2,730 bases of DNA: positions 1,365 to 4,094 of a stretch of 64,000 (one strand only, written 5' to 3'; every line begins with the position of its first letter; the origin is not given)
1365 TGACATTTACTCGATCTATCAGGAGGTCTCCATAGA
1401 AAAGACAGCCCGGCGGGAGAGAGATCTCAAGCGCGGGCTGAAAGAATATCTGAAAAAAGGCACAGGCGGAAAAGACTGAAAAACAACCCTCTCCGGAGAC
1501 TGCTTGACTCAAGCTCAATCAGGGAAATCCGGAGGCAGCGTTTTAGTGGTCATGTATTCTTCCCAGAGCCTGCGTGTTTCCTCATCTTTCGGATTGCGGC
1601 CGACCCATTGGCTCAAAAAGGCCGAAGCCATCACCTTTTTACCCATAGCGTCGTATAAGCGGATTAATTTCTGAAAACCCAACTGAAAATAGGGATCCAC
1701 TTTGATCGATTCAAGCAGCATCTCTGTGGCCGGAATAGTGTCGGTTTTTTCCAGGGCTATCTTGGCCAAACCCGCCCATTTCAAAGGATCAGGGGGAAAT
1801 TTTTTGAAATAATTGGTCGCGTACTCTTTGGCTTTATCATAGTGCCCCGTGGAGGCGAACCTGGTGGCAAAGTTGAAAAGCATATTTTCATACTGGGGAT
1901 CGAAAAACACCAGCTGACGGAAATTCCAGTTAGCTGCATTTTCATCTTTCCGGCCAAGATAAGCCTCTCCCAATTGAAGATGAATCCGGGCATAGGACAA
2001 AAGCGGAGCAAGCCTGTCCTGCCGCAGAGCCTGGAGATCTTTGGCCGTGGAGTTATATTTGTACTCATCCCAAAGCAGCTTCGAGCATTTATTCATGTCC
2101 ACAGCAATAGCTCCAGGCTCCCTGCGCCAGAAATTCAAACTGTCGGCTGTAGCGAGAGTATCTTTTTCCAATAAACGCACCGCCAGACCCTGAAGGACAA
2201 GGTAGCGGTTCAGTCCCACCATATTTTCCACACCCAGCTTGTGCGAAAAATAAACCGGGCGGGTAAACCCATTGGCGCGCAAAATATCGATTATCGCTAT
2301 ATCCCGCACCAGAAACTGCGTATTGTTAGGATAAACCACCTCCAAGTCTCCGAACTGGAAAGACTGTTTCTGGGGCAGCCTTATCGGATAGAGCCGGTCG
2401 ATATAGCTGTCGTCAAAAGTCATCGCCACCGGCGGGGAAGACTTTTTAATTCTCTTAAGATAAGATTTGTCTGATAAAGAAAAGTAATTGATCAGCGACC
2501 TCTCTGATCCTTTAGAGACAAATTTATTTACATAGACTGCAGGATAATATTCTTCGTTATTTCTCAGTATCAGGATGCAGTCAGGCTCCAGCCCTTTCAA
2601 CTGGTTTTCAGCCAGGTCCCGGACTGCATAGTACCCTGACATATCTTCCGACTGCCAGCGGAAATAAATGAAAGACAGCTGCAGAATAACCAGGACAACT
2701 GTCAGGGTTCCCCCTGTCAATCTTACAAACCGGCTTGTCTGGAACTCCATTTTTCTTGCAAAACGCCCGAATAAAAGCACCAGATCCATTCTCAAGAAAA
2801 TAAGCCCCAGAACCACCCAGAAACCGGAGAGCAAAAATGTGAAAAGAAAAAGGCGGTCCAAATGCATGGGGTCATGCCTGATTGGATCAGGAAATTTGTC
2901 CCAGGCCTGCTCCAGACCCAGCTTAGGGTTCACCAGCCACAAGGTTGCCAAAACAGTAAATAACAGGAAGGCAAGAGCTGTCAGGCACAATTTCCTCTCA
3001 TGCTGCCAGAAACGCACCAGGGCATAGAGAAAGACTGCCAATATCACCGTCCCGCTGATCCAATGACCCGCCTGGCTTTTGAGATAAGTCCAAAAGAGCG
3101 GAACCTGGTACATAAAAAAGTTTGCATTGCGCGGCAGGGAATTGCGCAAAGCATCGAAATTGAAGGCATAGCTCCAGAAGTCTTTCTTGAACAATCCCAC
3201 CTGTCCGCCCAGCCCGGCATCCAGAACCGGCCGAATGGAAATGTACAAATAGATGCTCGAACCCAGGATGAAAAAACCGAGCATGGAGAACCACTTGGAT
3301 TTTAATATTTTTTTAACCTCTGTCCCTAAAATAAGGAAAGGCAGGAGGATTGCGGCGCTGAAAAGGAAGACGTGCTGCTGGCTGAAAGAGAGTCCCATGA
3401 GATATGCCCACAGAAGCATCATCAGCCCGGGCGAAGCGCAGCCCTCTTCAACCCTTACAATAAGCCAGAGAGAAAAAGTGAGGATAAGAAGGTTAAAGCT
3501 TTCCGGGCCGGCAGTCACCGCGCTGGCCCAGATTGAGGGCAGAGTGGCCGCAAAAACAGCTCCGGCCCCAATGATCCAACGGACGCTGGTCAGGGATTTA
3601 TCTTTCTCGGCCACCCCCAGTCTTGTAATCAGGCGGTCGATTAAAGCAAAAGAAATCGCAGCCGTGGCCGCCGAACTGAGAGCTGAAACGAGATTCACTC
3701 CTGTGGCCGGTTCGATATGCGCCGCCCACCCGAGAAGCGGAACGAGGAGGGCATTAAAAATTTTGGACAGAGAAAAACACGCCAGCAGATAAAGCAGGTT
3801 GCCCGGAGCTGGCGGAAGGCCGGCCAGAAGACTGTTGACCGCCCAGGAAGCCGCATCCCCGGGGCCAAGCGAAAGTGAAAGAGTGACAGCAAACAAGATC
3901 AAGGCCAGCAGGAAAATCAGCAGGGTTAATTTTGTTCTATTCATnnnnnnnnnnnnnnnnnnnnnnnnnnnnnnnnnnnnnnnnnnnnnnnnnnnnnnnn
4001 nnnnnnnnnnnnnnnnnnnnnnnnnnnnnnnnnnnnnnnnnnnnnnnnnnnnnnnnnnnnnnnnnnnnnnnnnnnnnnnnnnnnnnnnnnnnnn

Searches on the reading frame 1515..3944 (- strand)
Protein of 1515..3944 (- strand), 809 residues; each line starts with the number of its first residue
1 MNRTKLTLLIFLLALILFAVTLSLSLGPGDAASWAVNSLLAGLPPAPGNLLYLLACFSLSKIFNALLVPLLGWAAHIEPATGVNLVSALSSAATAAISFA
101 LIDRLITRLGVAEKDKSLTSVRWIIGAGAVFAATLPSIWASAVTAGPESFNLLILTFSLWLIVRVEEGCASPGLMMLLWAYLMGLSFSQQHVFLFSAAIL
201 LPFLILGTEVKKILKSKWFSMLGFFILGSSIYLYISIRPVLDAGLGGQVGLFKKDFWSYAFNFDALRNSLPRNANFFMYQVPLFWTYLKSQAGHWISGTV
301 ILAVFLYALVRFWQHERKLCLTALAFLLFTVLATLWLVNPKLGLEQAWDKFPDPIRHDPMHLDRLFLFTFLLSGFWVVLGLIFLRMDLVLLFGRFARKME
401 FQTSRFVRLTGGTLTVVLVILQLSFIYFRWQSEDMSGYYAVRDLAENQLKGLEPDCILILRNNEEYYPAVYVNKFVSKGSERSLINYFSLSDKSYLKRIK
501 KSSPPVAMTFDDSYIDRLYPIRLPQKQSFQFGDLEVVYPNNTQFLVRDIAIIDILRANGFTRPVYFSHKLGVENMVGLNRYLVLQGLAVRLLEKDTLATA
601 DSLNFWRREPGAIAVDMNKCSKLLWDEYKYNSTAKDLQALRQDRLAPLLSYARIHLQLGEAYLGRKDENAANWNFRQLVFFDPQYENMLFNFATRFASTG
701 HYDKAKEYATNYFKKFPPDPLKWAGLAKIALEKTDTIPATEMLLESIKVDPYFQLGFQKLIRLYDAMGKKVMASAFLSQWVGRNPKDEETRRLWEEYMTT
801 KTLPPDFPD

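Call 9: search_protein_families(library=pfam, proteins=[window:1515-3944:-])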
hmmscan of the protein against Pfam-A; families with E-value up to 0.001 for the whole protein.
window:1515-3944:- (809 aa): 2 families
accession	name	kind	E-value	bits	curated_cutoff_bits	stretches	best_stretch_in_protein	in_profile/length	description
PF11028.14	TMEM260-like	-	3.3e-12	47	24.2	1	76-198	37-164/179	Protein O-mannosyl-transferase TMEM260-like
PF13428.12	TPR_14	-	0.0001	23.1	23.5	0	693-729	8-44/44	Tetratricopeptide repeat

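Call 28: find_encoding_contigs(protein=window:1515-3944:-, flank=3000, max_places=8)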
Protein window:1515-3944:- (809 aa): 4 contigs read that carry it; 1 place shown.
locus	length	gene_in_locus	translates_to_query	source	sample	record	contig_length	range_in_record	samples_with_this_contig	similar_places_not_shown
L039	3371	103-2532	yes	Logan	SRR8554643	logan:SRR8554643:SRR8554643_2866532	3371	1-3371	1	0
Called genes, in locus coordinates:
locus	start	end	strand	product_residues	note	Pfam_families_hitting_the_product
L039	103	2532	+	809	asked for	PF11028:TMEM260_N, PF28495:TMEM260_2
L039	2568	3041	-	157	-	PF06935:DUF1284 (weak)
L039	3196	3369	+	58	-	?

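Call 32: find_homologous_proteins(query=window:1515-3944:-, max_evalue=1e-50)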
Query window:1515-3944:- (809 aa): 12 proteins with E <= 1e-50 among 8000 candidates.
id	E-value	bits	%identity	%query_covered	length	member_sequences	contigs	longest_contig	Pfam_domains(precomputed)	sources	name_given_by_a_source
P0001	0.0e+0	1831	100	100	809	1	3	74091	PF11028.15,PF28495.1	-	-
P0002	0.0e+0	1132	61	100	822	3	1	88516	PF11028.15,PF28495.1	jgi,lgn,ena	-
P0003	0.0e+0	1063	57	100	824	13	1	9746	PF11028.15,PF28495.1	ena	-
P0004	0.0e+0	1040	56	100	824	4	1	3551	PF11028.15,PF28495.1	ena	-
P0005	0.0e+0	1038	56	100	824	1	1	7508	PF11028.15,PF28495.1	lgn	-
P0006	4.3e-297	1006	55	100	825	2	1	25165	PF11028.15,PF28495.1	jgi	-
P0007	1.8e-296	1004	54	100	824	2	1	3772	PF11028.15,PF28495.1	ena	-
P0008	1.8e-260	885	51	100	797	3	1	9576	PF11028.15,PF28495.1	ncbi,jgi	-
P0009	1.0e-254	866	49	100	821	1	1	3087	PF11028.15,PF28495.1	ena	-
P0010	3.1e-249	848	59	82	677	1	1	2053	PF11028.15,PF28495.1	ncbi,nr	ncbi:MAG: DUF2723 domain-containing protein, partial [Gemmatimonadota bacterium]|nr:DUF2723 domain-c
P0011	2.7e-247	841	50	100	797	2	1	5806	PF11028.15,PF28495.1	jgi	-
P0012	6.6e-213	728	51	84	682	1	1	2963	PF28495.1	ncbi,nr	ncbi:MAG: hypothetical protein JXQ83_02580, partial [Candidatus Glassbacteria bacterium]|nr:hypothet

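Call 33: find_encoding_contigs(protein=P0002, flank=4000, max_places=3)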
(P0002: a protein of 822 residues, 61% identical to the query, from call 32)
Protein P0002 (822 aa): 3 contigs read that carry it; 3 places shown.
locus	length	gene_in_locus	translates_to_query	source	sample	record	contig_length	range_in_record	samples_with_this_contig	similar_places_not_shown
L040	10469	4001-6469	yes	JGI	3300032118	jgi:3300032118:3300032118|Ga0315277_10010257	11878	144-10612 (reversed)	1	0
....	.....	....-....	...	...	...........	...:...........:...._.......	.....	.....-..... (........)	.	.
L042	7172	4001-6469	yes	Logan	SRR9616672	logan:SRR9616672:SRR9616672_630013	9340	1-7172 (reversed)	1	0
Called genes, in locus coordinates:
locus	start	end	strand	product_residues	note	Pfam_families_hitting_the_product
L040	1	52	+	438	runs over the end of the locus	?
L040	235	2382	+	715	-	PF06480:FtsH_ext, PF00004:AAA, PF07728:AAA_5 (faint), PF17862:AAA_lid_3, PF01434:Peptidase_M41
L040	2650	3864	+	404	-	PF00809:Pterin_bind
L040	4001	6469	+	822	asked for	PF11028:TMEM260_N, PF28495:TMEM260_2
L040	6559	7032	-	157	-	PF06935:DUF1284 (weak)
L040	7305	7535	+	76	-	-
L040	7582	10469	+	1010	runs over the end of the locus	?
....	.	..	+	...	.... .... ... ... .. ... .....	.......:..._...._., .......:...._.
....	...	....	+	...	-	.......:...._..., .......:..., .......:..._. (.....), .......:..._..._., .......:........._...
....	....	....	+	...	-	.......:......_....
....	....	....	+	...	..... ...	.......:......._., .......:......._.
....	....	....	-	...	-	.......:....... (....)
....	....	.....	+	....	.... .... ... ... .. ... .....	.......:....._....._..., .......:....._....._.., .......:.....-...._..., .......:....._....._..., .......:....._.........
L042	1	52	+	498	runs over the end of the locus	PF01171:ATP_bind_3, PF11734:TilS_C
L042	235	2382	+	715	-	PF06480:FtsH_ext, PF00004:AAA, PF07728:AAA_5 (faint), PF17862:AAA_lid_3, PF01434:Peptidase_M41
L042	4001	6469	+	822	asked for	PF11028:TMEM260_N, PF28495:TMEM260_2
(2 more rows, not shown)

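Call 34: find_encoding_contigs(protein=P0006, flank=4000, max_places=3)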
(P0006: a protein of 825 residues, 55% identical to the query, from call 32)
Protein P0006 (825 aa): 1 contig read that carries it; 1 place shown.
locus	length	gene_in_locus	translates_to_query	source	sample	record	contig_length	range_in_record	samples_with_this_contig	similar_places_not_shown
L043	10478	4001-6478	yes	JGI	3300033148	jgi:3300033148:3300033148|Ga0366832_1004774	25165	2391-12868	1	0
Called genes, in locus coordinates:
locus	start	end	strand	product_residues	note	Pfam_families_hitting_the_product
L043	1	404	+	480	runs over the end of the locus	PF01171:ATP_bind_3, PF11734:TilS_C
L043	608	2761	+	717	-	PF06480:FtsH_ext, PF00004:AAA, PF07728:AAA_5 (faint), PF17862:AAA_lid_3, PF01434:Peptidase_M41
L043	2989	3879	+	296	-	PF00809:Pterin_bind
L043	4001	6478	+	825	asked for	PF11028:TMEM260_N, PF28495:TMEM260_2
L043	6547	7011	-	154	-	-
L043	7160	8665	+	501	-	PF00474:SSF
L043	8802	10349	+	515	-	PF00474:SSF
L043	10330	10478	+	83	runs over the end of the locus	-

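Call 35: find_encoding_contigs(protein=P0003, flank=4000, max_places=3)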
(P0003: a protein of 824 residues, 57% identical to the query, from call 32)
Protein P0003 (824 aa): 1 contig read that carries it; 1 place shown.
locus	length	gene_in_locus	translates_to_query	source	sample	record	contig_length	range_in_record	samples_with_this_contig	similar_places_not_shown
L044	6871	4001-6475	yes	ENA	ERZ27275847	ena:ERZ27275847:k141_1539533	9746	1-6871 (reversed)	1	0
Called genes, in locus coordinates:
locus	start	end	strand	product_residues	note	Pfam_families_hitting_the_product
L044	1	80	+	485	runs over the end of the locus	PF01171:ATP_bind_3, PF11734:TilS_C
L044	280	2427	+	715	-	PF06480:FtsH_ext, PF00004:AAA, PF17862:AAA_lid_3, PF01434:Peptidase_M41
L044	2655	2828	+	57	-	-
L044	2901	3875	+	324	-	PF00809:Pterin_bind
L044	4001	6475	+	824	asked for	PF11028:TMEM260_N, PF28495:TMEM260_2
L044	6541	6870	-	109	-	?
